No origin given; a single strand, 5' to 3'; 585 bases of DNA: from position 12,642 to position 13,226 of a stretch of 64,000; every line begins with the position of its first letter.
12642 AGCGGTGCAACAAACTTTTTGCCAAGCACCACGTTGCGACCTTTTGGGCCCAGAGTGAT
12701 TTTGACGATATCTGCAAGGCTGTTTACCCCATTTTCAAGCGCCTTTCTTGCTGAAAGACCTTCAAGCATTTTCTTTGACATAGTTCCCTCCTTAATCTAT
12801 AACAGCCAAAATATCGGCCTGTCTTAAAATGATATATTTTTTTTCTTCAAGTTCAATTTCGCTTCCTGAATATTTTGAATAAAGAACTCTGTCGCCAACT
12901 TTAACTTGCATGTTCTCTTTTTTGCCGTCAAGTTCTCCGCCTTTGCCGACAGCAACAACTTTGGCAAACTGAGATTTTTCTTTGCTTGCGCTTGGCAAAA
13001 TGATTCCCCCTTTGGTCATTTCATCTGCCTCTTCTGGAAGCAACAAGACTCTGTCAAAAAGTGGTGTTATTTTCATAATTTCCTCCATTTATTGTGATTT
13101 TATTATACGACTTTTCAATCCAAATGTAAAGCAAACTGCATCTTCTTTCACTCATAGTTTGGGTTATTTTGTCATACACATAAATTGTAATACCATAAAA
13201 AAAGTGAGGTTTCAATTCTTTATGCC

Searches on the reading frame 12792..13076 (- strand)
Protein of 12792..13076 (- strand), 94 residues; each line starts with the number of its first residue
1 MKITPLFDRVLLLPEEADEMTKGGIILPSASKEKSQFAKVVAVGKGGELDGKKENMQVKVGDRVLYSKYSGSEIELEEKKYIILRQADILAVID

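Call 54: find_encoding_contigs(protein=window:12792-13076:-, flank=3500, max_places=10)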
Protein window:12792-13076:- (94 aa): 23 contigs read that carry it; 10 places shown.
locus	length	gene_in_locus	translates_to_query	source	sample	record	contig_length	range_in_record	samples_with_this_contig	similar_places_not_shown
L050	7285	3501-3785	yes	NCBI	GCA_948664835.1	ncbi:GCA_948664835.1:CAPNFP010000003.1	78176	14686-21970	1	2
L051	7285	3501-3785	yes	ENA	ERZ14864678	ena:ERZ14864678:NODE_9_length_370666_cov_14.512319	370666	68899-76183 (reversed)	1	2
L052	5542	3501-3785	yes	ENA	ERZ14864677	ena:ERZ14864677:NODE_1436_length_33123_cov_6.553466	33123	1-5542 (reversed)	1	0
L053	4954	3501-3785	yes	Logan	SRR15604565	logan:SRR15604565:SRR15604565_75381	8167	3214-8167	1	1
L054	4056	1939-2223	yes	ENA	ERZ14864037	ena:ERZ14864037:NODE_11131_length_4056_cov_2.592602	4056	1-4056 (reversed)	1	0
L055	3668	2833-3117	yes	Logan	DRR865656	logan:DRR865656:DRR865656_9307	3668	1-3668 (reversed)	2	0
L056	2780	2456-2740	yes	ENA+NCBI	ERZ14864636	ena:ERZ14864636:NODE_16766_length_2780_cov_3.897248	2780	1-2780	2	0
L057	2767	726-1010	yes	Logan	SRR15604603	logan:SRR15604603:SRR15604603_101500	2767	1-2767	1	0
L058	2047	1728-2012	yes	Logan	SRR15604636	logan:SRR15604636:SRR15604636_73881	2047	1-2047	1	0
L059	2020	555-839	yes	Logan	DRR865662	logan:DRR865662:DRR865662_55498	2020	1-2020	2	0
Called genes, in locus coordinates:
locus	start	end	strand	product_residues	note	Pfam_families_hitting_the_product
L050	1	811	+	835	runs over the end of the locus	PF00521:DNA_topoisoIV, PF03989:DNA_gyraseA_C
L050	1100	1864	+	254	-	PF01522:Polysacc_deac_1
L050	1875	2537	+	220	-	PF00436:SSB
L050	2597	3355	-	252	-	-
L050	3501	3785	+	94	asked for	PF00166:Cpn10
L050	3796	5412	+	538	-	PF00118:Cpn60_TCP1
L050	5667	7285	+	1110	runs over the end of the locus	PF18998:Flg_new_2 (faint), PF09479:Flg_new, PF07581:Glug (faint)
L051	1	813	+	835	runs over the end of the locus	PF00521:DNA_topoisoIV, PF03989:DNA_gyraseA_C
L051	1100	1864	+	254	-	PF01522:Polysacc_deac_1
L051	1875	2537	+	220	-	PF00436:SSB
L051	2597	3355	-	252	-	-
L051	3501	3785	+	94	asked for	PF00166:Cpn10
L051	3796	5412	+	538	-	PF00118:Cpn60_TCP1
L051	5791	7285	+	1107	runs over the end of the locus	PF18998:Flg_new_2 (faint), PF09479:Flg_new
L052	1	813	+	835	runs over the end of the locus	PF00521:DNA_topoisoIV, PF03989:DNA_gyraseA_C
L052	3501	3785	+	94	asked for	PF00166:Cpn10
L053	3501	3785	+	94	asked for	PF00166:Cpn10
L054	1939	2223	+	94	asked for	PF00166:Cpn10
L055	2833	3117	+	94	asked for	PF00166:Cpn10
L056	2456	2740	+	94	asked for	PF00166:Cpn10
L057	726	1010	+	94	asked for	PF00166:Cpn10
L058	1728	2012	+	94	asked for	PF00166:Cpn10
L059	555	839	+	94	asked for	PF00166:Cpn10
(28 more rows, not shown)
